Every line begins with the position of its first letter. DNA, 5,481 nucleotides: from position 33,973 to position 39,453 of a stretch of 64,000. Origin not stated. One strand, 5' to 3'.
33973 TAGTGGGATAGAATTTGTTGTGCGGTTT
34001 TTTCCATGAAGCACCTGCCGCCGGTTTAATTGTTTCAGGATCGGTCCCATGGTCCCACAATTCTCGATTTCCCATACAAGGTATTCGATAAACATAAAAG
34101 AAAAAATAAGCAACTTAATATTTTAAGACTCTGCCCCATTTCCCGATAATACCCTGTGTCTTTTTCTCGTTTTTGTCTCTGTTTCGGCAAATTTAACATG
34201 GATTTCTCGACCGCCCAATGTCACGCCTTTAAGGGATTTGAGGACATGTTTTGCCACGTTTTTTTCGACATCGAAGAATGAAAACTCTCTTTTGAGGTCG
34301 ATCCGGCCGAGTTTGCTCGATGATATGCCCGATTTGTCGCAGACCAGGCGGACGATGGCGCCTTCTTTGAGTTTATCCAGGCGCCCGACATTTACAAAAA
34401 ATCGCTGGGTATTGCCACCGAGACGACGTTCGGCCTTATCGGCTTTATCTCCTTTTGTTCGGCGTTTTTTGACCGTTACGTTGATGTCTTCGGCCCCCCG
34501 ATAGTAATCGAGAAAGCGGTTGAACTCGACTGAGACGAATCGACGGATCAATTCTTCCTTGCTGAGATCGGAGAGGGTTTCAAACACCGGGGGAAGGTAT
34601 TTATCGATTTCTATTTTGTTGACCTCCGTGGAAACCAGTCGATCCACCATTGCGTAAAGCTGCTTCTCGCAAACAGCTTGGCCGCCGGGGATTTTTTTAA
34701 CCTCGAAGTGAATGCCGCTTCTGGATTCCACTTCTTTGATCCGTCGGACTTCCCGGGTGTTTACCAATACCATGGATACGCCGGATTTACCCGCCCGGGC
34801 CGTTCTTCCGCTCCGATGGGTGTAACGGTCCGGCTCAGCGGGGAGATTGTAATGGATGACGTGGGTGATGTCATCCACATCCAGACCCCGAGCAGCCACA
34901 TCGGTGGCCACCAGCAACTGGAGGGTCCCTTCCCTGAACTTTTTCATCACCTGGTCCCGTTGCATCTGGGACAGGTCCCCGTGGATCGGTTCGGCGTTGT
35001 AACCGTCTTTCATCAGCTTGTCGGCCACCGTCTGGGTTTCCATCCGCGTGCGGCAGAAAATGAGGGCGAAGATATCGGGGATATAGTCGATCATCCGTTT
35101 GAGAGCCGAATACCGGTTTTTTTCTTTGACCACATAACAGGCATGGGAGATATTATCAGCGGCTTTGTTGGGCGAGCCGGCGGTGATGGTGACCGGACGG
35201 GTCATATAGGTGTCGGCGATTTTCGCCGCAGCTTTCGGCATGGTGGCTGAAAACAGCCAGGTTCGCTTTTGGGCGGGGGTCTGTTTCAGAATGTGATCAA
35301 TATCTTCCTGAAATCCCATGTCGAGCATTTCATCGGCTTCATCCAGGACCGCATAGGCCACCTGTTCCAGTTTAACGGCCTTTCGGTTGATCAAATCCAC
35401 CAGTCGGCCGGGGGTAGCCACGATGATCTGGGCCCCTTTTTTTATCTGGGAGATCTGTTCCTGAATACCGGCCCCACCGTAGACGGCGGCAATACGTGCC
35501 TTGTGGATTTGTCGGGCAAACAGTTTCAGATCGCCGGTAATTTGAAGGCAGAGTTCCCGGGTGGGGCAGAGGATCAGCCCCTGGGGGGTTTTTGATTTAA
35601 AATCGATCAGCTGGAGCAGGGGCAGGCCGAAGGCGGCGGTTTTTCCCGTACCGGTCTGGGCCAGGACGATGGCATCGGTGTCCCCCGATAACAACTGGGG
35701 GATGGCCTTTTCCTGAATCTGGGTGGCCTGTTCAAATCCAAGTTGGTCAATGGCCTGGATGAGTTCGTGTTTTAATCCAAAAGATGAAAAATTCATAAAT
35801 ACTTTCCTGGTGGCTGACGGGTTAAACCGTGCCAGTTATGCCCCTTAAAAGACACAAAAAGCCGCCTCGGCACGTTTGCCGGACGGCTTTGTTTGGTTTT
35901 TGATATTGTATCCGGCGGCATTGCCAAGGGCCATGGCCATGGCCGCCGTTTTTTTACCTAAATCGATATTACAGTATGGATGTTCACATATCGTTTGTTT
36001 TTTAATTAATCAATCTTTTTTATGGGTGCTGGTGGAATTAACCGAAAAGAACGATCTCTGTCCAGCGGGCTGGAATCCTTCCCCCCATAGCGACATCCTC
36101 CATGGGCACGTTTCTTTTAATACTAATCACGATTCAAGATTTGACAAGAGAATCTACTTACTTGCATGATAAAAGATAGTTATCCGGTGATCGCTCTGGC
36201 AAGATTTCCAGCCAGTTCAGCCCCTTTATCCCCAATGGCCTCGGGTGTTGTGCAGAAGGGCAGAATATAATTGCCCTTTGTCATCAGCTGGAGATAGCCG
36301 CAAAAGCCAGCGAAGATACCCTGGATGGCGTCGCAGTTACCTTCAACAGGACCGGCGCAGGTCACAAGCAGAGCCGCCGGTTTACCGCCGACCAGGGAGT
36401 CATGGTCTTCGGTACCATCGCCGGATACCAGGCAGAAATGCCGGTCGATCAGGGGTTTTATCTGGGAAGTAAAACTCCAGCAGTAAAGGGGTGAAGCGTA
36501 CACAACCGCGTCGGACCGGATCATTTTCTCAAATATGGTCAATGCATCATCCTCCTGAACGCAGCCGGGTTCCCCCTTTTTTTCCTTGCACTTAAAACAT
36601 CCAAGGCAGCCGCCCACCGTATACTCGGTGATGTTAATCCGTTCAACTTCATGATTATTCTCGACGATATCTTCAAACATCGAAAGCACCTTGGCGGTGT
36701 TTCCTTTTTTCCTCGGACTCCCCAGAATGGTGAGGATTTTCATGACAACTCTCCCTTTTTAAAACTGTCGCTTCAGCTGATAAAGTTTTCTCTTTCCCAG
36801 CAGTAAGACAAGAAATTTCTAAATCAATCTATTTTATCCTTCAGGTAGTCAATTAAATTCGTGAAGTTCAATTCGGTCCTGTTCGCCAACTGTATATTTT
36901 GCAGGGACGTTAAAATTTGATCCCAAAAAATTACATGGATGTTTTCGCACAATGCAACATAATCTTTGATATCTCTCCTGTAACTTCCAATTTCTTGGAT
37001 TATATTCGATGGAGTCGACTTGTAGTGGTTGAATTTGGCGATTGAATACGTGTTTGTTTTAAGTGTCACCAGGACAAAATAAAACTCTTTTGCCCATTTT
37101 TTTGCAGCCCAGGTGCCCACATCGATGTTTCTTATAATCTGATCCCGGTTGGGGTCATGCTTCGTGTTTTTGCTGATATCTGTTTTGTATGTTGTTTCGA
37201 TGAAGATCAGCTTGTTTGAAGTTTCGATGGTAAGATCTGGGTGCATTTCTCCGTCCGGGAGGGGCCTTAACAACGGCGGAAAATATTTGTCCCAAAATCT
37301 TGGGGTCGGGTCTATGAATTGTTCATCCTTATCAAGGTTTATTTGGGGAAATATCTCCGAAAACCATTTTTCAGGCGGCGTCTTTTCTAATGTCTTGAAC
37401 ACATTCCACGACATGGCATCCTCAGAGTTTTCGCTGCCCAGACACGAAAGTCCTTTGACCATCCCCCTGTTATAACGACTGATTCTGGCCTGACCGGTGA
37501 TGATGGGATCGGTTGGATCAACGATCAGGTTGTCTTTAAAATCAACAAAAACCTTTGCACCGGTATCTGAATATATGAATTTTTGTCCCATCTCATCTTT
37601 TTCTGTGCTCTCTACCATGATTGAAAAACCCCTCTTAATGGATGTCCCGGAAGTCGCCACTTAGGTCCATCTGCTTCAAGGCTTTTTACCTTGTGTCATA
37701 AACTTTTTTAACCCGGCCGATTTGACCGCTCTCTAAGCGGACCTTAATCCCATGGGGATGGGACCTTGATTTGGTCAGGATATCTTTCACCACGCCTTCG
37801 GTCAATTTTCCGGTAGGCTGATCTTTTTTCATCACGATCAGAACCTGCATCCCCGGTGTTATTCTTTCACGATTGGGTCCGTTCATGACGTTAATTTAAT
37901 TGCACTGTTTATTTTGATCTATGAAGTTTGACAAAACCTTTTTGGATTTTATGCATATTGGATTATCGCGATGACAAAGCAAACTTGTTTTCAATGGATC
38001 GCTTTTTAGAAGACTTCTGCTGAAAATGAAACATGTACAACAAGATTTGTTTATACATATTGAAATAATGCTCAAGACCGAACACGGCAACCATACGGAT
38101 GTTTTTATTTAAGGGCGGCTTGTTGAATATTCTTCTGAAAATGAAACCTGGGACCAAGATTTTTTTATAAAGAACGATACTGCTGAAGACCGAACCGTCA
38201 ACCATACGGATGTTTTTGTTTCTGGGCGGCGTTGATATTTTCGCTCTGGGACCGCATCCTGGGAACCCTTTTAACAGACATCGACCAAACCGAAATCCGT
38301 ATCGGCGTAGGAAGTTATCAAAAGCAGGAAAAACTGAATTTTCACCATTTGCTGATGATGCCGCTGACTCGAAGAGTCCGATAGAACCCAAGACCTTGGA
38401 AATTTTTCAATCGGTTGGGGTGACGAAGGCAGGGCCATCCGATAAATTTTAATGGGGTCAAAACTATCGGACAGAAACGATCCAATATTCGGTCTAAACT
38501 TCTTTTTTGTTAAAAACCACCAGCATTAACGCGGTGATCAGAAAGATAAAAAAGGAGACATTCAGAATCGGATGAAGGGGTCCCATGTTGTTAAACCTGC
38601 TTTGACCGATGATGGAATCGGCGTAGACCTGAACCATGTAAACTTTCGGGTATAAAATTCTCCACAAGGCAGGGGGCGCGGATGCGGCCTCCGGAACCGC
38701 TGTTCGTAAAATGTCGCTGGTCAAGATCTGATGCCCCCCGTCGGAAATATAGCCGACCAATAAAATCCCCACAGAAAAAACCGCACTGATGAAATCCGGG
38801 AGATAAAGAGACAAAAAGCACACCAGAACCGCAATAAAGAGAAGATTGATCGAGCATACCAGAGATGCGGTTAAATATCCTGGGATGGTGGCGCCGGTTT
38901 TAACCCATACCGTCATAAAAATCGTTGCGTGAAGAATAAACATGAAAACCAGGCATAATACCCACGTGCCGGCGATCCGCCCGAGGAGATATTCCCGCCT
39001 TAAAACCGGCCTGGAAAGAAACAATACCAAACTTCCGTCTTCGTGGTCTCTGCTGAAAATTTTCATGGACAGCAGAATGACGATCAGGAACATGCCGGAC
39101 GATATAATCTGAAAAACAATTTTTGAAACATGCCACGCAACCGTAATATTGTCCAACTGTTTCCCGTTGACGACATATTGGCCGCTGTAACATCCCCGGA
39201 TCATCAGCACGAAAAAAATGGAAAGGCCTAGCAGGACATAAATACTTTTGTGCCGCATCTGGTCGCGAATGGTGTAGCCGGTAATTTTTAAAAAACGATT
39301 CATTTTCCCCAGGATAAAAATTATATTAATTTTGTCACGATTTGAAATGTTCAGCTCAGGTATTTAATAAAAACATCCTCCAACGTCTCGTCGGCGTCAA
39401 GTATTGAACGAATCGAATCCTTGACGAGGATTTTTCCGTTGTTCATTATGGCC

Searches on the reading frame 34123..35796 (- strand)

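Call 85: search_protein_families(library=pfam, proteins=[window:34123-35796:-], max_evalue=0.00001)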
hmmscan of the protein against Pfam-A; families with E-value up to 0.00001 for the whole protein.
window:34123-35796:- (557 aa): 4 families
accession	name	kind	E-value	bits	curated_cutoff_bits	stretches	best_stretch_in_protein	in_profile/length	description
PF00270.35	DEAD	-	1.9e-48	164.8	26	1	25-191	1-165/167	DEAD/DEAH box helicase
PF00271.37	Helicase_C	-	7.5e-32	110.3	23.5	1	240-336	14-110/110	Helicase conserved C-terminal domain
PF03880.21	DbpA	-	1.1e-20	73.9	25.6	1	465-535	1-71/72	DbpA RNA binding domain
PF04851.21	ResIII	-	3.9e-07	30.6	22.5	1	26-186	6-162/164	Type III restriction enzyme, res subunit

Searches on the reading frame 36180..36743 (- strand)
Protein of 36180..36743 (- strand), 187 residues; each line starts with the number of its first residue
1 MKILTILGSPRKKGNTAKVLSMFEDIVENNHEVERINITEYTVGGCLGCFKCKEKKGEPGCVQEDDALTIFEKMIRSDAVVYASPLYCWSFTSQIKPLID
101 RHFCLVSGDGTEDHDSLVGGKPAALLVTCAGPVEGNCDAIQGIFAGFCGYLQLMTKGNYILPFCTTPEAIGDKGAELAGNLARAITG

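Call 86: search_protein_families(library=pfam, proteins=[window:36180-36743:-], max_evalue=0.00001)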
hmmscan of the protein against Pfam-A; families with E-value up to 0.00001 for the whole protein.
window:36180-36743:- (187 aa): 2 families
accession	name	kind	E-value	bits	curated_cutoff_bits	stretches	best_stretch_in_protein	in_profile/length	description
PF03358.20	FMN_red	-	1.6e-22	80.1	24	1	1-134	1-120/152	NADPH-dependent FMN reductase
PF02525.22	Flavodoxin_2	-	1.2e-10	41.8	27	1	1-134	1-139/198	Flavodoxin-like fold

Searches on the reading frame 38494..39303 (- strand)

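Call 86: search_protein_families(library=pfam, proteins=[window:38494-39303:-], max_evalue=0.00001)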
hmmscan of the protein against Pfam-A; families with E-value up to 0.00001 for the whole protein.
window:38494-39303:- (269 aa): 1 family
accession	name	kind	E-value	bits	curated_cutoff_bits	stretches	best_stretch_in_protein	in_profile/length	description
PF12679.13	ABC2_membrane_2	-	3e-06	27.1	27.2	1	15-169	11-179/283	ABC-2 family transporter protein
